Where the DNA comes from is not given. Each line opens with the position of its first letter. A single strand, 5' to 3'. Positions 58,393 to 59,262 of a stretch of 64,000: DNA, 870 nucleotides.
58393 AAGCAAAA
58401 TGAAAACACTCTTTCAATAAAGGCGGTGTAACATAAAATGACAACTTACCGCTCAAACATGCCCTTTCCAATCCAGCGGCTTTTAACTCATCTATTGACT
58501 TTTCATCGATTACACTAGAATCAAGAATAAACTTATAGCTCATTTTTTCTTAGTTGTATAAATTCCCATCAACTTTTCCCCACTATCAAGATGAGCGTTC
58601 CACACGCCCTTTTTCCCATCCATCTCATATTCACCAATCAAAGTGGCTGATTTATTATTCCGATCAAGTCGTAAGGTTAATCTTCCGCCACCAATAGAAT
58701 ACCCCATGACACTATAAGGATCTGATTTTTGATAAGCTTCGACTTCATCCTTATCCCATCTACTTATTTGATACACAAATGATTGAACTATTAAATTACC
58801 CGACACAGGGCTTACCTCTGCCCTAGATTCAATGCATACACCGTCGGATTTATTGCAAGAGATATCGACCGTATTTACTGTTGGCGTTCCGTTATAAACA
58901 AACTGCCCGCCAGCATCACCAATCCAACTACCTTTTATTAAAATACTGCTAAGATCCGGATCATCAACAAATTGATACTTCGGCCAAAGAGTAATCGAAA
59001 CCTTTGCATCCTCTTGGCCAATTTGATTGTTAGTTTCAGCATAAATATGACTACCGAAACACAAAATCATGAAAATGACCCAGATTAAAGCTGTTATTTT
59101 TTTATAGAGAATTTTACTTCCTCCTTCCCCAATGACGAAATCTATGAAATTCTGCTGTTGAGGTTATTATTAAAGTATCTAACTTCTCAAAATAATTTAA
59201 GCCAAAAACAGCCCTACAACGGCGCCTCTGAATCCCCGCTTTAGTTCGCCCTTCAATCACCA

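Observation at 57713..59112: AT-rich two-gene cassette: secreted beta-rich protein with a probable ATT start, translationally coupled to a 276-aa PIN-like-ended protein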

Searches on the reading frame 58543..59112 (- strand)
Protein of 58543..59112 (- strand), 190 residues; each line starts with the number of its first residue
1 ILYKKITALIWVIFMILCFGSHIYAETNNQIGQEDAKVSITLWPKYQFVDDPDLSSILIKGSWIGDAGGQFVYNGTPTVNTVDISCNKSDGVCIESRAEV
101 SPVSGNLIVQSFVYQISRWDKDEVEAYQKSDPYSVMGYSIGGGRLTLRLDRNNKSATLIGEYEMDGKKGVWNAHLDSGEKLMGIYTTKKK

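Call 5: search_protein_families(library=pfam, proteins=[window:58543-59112:-], max_evalue=1)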
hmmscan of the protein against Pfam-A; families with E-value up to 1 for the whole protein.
window:58543-59112:- (190 aa): 1 family
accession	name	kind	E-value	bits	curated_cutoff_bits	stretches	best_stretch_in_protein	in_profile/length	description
PF11088.13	RL11D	-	0.16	12.8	25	1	63-126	27-88/99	Glycoprotein encoding membrane proteins RL5A and RL6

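Call 7: search_protein_families(library=ncbifam, proteins=[window:58543-59112:-], max_evalue=1)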
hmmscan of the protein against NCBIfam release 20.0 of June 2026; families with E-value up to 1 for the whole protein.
window:58543-59112:- (190 aa): 0 families

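Call 8: search_protein_families(library=padloc, proteins=[window:58543-59112:-], max_evalue=1)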
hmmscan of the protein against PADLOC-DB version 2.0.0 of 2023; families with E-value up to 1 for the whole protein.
window:58543-59112:- (190 aa): 0 families

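Call 9: search_protein_families(library=phrogs, proteins=[window:58543-59112:-], max_evalue=1)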
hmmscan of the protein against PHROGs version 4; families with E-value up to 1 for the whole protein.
window:58543-59112:- (190 aa): 0 families

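Call 10: find_homologous_proteins(query=window:58543-59112:-, max_evalue=0.01)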
Query window:58543-59112:- (190 aa): 13 proteins with E <= 0.01 among 66 candidates.
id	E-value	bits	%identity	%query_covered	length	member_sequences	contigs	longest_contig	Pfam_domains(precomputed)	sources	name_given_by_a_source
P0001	9.0e-115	399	100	93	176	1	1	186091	-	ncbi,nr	ncbi:MAG: hypothetical protein HQL24_03420 [Candidatus Omnitrophica bacterium]|nr:hypothetical prote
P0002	7.8e-99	347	82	99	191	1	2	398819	-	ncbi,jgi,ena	-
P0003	2.7e-98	345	80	99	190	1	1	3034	-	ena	-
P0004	2.8e-98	345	81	99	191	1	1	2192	-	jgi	jgi:hypothetical protein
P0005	2.3e-96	339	84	94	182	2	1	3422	-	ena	-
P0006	4.0e-85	302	72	99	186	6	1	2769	-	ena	-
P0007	3.2e-76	273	69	92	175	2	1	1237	-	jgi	-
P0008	7.6e-74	265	63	99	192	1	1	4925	-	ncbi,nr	ncbi:MAG: hypothetical protein NTZ48_07560 [Candidatus Omnitrophica bacterium]|nr:hypothetical prote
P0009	8.3e-71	255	60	99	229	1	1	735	-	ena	-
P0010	3.3e-70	253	61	100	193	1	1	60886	-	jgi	-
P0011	1.7e-69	251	60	99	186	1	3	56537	-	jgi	jgi:hypothetical protein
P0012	3.6e-69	250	62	93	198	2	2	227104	-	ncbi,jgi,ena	-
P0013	1.0e-67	245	60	100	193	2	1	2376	-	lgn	-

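Call 14: find_encoding_contigs(protein=P0002, flank=6000, max_places=3)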
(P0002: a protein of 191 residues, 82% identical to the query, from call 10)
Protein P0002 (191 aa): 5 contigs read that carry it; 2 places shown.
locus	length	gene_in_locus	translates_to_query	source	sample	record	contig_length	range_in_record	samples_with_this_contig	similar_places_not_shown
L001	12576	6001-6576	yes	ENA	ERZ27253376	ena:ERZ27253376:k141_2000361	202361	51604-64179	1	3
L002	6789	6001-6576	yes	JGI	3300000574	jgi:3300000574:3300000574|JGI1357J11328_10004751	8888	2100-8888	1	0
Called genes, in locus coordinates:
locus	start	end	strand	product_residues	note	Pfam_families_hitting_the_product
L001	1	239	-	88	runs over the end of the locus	-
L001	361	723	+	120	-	-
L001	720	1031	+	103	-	-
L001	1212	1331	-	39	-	-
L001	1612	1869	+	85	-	PF01541:GIY-YIG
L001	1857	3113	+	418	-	PF02403:Seryl_tRNA_N, PF00587:tRNA-synt_2b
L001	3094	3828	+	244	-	-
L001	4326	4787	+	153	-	PF00383:dCMP_cyt_deam_1, PF14437:MafB19-deam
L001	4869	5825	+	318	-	PF14528:LAGLIDADG_3 (faint)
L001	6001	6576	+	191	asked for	-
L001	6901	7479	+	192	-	PF13671:AAA_33, PF06414:Zeta_toxin (weak)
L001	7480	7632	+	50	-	-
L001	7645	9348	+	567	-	PF13177:DNA_pol3_delta2, PF00004:AAA, PF13401:AAA_22 (faint), PF22608:DNAX_ATPase_lid, PF12169:DNA_pol3_gamma3, PF21694:DNA_pol3_delta_C (faint), PF20964:DnaX_C (faint)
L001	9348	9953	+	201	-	PF21176:RecR_HhH, PF02132:RecR_ZnF (faint), PF01751:Toprim, PF13662:Toprim_4, PF21175:RecR_C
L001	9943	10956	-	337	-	PF00561:Abhydrolase_1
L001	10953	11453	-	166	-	PF05991:NYN_YacP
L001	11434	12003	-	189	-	PF01965:DJ-1_PfpI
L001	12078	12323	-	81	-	-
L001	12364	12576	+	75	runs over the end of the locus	-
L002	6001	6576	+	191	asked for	-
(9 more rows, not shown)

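Call 15: find_encoding_contigs(protein=P0010, flank=6000, max_places=3)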
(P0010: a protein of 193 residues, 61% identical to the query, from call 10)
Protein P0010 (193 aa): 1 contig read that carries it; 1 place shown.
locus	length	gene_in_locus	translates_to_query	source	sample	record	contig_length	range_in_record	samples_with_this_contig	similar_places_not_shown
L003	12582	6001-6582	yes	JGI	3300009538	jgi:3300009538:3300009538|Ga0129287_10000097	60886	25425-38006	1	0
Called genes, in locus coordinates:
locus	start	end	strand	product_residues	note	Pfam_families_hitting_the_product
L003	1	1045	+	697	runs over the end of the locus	PF13439:Glyco_transf_4, PF13477:Glyco_trans_4_2 (weak), PF13579:Glyco_trans_4_4, PF20706:GT4-conflict, PF00534:Glycos_transf_1, PF13692:Glyco_trans_1_4, PF01075:Glyco_transf_9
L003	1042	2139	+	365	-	PF13439:Glyco_transf_4, PF13477:Glyco_trans_4_2, PF13579:Glyco_trans_4_4, PF20706:GT4-conflict, PF00534:Glycos_transf_1, PF13692:Glyco_trans_1_4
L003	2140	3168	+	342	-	PF01075:Glyco_transf_9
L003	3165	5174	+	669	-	PF01075:Glyco_transf_9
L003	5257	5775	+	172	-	PF10543:ORF6N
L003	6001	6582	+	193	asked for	-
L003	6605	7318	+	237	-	-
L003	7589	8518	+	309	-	PF01916:DS (faint)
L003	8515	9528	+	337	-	PF00294:PfkB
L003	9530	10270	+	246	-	PF02348:CTP_transf_3, PF12804:NTP_transf_3 (weak)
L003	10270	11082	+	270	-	PF00793:DAHP_synth_1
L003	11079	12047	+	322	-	PF01380:SIS, PF00571:CBS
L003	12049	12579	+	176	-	PF08282:Hydrolase_3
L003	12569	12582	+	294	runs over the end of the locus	PF06835:LptC, PF13100:OstA_2 (faint), PF03968:LptD_N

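Call 16: find_encoding_contigs(protein=P0012, flank=6000, max_places=3)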
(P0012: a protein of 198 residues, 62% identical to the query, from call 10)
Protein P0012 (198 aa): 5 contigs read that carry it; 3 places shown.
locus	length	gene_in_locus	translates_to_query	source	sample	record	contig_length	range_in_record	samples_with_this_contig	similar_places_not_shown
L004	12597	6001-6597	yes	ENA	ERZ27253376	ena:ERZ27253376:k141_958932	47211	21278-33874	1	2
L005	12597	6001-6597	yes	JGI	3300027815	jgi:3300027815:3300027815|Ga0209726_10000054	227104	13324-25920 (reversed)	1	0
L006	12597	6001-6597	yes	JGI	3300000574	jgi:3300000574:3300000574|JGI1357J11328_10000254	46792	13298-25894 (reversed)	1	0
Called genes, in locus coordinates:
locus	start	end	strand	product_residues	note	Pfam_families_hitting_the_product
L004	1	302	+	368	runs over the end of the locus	PF00266:Aminotran_5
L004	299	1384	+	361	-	PF01142:TruD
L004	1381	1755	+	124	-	PF06180:CbiK (faint), PF01903:CbiX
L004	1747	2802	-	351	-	PF00762:Ferrochelatase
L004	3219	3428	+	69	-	-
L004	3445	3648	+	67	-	PF18929:DUF5678 (weak)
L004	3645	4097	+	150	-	-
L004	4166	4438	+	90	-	PF10049:DUF2283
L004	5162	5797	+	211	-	PF07589:PEP_exosort_dom (weak)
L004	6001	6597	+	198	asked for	-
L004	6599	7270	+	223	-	-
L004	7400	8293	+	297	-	-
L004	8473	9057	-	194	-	-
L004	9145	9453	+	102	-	-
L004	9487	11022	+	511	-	-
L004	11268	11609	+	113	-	-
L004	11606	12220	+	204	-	PF13384:HTH_23 (faint)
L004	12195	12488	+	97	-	PF12728:HTH_17 (weak)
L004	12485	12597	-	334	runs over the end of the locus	PF13102:Phage_int_SAM_5, PF24624:Int_N (faint), PF00589:Phage_integrase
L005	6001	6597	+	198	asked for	-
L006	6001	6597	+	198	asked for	-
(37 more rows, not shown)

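Call 30: predict_structure(alignment_id=A1)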
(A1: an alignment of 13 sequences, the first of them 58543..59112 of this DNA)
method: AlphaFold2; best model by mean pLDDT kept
length: 190 residues; sequences in the alignment: 13
mean_pLDDT: 72.2   pTM: 0.67
mean pLDDT of the five models: 72.2, 71.7, 71.1, 70.8, 63.3
residues with pLDDT >= 90: 53; 70-90: 62; 50-70: 38; < 50: 37
segments of 3 or more residues with pLDDT < 50: 20-38, 67-70, 72-75, 132-141
pLDDT, mean of each block of 10 residues (from residue 1): 70 64 37 41 85 93 64 56 93 88 69 93 88 44 78 90 71 81 68
secondary structure, 60 per line:
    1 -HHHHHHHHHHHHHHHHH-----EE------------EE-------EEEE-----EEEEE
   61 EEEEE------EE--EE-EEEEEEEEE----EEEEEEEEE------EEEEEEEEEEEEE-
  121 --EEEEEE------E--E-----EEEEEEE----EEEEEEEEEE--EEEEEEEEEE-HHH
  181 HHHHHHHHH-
elements in order: H2-18 E47-50 E56-65 E79-87 E92-100 E107-119 E123-128 E144-150 E155-164 E167-176 H178-189

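Call 33: find_related_loci(query=A1, collection=metagenome_contigs, flank=5000)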
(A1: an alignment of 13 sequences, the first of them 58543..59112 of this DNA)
Query A1 (190 aa) in metagenome_contigs; peptide patterns used: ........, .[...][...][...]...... (x = any residue, [..] = any of these).
95 stretches matched a pattern; 5 encode a relative of the query (tblastn E <= 1e-3); 5 distinct loci.
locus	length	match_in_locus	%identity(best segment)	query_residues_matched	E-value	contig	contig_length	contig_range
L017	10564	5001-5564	82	3-190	3e-104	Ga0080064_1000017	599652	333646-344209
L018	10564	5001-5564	82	3-190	3e-104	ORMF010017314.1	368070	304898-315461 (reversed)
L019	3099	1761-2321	81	4-190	8e-105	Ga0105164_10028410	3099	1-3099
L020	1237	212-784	66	1-190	3e-92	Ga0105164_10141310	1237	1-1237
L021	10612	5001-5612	59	1-190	4e-78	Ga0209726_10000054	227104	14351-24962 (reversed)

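Call 35: find_encoding_contigs(protein=P0011, flank=5000, max_places=2)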
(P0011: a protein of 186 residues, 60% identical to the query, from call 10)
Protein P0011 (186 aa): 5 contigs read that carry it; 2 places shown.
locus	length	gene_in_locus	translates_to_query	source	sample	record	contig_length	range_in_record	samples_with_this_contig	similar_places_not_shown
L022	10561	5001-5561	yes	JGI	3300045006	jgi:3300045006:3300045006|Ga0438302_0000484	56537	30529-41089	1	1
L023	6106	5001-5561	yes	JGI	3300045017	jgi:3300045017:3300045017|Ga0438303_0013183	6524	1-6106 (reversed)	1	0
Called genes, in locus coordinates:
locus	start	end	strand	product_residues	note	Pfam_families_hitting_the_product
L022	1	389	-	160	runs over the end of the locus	-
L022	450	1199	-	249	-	PF01416:PseudoU_synth_1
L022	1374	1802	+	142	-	-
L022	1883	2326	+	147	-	-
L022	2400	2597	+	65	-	-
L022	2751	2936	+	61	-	-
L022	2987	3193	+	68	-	-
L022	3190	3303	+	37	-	PF07927:HicA_toxin (weak)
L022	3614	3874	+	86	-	-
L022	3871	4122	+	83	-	-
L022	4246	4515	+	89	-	PF18765:Polbeta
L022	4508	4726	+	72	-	PF20797:HepT-like_2 (faint)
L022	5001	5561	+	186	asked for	-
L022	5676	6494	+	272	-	PF01936:NYN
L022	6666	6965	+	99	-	PF04365:BrnT_toxin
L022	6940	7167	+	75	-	PF14384:BrnA_antitoxin (weak)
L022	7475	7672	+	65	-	PF18929:DUF5678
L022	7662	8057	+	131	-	PF13650:Asp_protease_2 (weak), PF13975:gag-asp_proteas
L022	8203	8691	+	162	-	PF02915:Rubrerythrin, PF03405:FA_desaturase_2 (weak)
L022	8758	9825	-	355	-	PF01118:Semialdhyde_dh, PF02774:Semialdhyde_dhC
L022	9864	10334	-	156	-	-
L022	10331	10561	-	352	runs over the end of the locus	PF00180:Iso_dh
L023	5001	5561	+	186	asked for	-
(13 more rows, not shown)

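Call 36: find_encoding_contigs(protein=P0008, flank=5000, max_places=2)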
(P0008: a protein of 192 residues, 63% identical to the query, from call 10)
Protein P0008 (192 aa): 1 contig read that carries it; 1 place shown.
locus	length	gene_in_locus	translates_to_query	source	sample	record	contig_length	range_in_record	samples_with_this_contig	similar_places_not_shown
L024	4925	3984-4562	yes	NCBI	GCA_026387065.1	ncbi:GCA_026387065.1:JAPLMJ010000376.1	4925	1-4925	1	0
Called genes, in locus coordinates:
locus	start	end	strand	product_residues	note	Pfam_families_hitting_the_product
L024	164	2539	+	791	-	PF00122:E1-E2_ATPase, PF00702:Hydrolase, PF13246:Cation_ATPase, PF08282:Hydrolase_3 (faint), PF00689:Cation_ATPase_C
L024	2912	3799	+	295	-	PF00561:Abhydrolase_1, PF12146:Hydrolase_4, PF12697:Abhydrolase_6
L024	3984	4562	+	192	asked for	-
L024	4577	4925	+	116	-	?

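Call 37: find_encoding_contigs(protein=P0005, flank=5000, max_places=2)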
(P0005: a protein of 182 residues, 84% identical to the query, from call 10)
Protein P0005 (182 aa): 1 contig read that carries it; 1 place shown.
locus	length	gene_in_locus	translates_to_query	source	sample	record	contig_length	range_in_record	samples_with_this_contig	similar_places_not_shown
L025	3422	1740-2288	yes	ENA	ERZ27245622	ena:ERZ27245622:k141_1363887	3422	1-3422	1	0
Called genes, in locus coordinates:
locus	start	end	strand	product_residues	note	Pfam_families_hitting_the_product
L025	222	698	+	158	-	PF00383:dCMP_cyt_deam_1, PF14437:MafB19-deam, PF14439:Bd3614-deam (faint)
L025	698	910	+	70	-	-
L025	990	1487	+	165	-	PF14528:LAGLIDADG_3 (faint)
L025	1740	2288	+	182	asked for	-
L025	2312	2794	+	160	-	-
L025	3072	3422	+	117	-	?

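Call 38: find_encoding_contigs(protein=P0006, flank=5000, max_places=2)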
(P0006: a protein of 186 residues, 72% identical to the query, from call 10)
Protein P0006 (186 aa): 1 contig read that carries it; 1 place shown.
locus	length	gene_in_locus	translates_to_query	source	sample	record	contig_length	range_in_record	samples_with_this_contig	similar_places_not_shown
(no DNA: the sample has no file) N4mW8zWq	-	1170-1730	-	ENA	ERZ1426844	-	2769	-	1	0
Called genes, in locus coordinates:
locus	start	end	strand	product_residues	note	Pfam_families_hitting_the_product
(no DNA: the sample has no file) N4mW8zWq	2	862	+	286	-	?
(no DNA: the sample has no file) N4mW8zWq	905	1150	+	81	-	PF02805:Ada_Zn_binding (weak)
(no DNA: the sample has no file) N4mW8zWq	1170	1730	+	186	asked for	-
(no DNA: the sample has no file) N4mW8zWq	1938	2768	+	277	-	?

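Call 44: find_homologous_proteins(query=A1, max_evalue=1)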
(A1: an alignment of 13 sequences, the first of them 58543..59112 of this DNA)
Query A1 (13 sequences) (190 aa, profile of the alignment): 15 proteins with E <= 1 among 8000 candidates.
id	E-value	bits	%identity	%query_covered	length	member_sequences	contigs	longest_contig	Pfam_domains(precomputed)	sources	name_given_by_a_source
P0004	3.9e-108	377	81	99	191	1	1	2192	-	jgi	jgi:hypothetical protein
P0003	8.2e-108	376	80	99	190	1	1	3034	-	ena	-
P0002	2.6e-107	374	82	99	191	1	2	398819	-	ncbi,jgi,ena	-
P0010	5.1e-104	364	61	100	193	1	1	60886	-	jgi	-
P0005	1.4e-103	362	84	94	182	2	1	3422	-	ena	-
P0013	1.0e-102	360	60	100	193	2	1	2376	-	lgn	-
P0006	4.1e-102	358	72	99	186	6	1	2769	-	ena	-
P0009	7.3e-102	357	60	99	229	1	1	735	-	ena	-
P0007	2.1e-101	355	69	92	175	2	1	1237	-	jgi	-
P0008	4.0e-100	351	63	99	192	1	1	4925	-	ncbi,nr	ncbi:MAG: hypothetical protein NTZ48_07560 [Candidatus Omnitrophica bacterium]|nr:hypothetical prote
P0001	1.4e-99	349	100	93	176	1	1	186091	-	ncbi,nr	ncbi:MAG: hypothetical protein HQL24_03420 [Candidatus Omnitrophica bacterium]|nr:hypothetical prote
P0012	9.1e-98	343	62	93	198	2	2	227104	-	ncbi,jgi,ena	-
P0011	6.6e-96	337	60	99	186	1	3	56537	-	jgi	jgi:hypothetical protein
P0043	1.3e-76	274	49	97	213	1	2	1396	-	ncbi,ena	-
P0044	6.7e-33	132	61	47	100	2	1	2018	-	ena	-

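Call 46: search_solved_structures(query=A1, max_evalue=10)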
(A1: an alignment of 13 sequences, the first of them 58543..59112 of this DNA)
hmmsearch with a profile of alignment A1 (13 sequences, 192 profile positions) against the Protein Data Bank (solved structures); distinct sequences matched with E-value up to 10: 0.

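Call 51: search_protein_families(library=pfam, proteins=[L003:6605-7315:+, L004:6599-7267:+, L004:7400-8290:+, L025:2312-2791:+, L025:3072-3422:+, L020:896-1237:+, L024:4577-4924:+, L022:5676-6491:+, L003:5257-5772:+], max_evalue=0.01)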
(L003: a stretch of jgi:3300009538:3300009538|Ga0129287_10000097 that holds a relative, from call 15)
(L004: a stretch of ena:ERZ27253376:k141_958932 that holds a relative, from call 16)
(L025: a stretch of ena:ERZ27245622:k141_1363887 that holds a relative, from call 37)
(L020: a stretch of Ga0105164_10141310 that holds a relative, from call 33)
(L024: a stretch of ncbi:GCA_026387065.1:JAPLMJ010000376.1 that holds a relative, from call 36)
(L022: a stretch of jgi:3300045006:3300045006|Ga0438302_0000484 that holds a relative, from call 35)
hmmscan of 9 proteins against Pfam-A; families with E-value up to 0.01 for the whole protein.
L003:6605-7315:+ (237 aa): 0 families

L004:6599-7267:+ (223 aa): 0 families

L004:7400-8290:+ (297 aa): 0 families

L025:2312-2791:+ (160 aa): 0 families

L025:3072-3422:+ (117 aa): 2 families
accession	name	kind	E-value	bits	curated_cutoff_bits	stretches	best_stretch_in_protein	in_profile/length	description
PF13310.11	Virulence_RhuM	-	5.8e-19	68.8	33.7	1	66-117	1-55/252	Virulence protein RhuM family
PF12840.13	HTH_20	-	0.0087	16.5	27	0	38-64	24-49/51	Helix-turn-helix domain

L020:896-1237:+ (114 aa): 0 families

L024:4577-4924:+ (116 aa): 1 family
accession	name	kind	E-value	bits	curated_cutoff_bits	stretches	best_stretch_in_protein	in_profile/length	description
PF16475.10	DUF5052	-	0.0097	16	29.4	0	27-99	71-142/199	Domain of unknown function (DUF5052)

L022:5676-6491:+ (272 aa): 1 family
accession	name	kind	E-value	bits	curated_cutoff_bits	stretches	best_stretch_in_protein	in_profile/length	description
PF01936.24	NYN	-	2.9e-11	44.5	24.2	1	6-179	1-138/145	NYN domain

L003:5257-5772:+ (172 aa): 2 families
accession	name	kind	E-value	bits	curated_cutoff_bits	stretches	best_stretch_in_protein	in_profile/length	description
PF10543.14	ORF6N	-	8.6e-30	103.3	27.8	1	12-97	1-86/86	ORF6N domain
PF09669.15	Phage_pRha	-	4.4e-05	24.4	29.9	1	25-118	3-90/91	Phage regulatory protein Rha (Phage_pRha)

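Call 58: find_related_loci(query=A1, collection=viral_contigs, flank=6000)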
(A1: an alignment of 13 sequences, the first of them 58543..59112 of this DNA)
Query A1 (190 aa) in viral_contigs; peptide patterns used: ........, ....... (x = any residue, [..] = any of these).
22 stretches matched a pattern, but none encodes a relative of the query by tblastn (E <= 1e-3).

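Call 84: fold_search(model_id=the predicted structure, library=pdb)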
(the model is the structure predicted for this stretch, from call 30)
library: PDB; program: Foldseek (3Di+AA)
matches with E <= 10: 1295; with E <= 0.001: 0
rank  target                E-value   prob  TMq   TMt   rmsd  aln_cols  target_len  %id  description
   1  2fwv                  5.0e-03  0.93  0.27  0.27  15.3       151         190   12  Crystal Structure of Rv0813 (released 2006-08-03)
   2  3uid_B                7.6e-03  0.51  0.18  0.20  16.7       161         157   14  Crystal Structure of Protein Ms6760 from Mycobacterium smegmatis (released 2011-11-23)
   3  8t1m_B                1.4e-02  0.99  0.33  0.47   6.7       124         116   12  Novel Domain of Unknown Function Solved with AlphaFold (released 2024-01-17)
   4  7b26_C                1.4e-02  0.91  0.26  0.30  12.9       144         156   14  CirpA1 in complex with pseudo-monomeric Properdin lacking TSR2-3 (released 2021-12-08)
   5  8t0b_B                1.5e-02  0.99  0.34  0.48   6.7       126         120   13  Novel Domain of Unknown Function Solved with AlphaFold (released 2024-01-17)
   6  8t0b_A                1.5e-02  0.99  0.33  0.46   7.0       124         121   10  Novel Domain of Unknown Function Solved with AlphaFold (released 2024-01-17)
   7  3uid_A                1.6e-02  0.35  0.17  0.19  16.5       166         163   13  Crystal Structure of Protein Ms6760 from Mycobacterium smegmatis (released 2011-11-23)
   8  3dtq_A                2.3e-02  0.92  0.34  0.37  10.9       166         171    8  Engineered human lipocalin 2 with specificity for Y-DTPA, apo-form (released 2009-05-12)
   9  4ln9_B                2.3e-02  0.44  0.21  0.16  17.4       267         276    9  Crystal structure of the dehydratase domain from the terminal module of the rifamycin polyketide synthase (released 2013-12-18)
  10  5t43_MODEL_1_A        2.4e-02  0.69  0.26  0.30  18.3       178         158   13  NMR Structure of Apo-form Human Tear Lipocalin (released 2017-08-30)
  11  2at3                  2.5e-02  0.85  0.32  0.32   8.1       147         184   12  1.00 A Crystal Structure Of L123V/L133V Mutant of Nitrophorin 4 From Rhodnius Prolixus Complexed With Imidazole at pH 5. (released 2006-08-22)
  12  3sao_A                3.0e-02  0.85  0.29  0.35  10.8       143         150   11  The Siderocalin Ex-FABP functions through dual ligand specificities (released 2011-12-28)
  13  3msw                  3.0e-02  0.72  0.24  0.29  10.9       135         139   12  Crystal structure of a Protein with unknown function (BF3112) from Bacteroides fragilis NCTC 9343 at 1.90 A resolution (released 2010-06-09)
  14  4os3_B                3.3e-02  0.97  0.40  0.45  12.6       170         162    8  Three-dimensional structure of the C65A-W112F double mutant of Human lipocalin-type Prostaglandin D Synthase apo-form (released 2014-08-06)
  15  8chu_B                3.3e-02  0.35  0.17  0.21  13.6       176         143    8  Crystal structure of human PURA repeat I-II K97E mutant (released 2024-02-21)
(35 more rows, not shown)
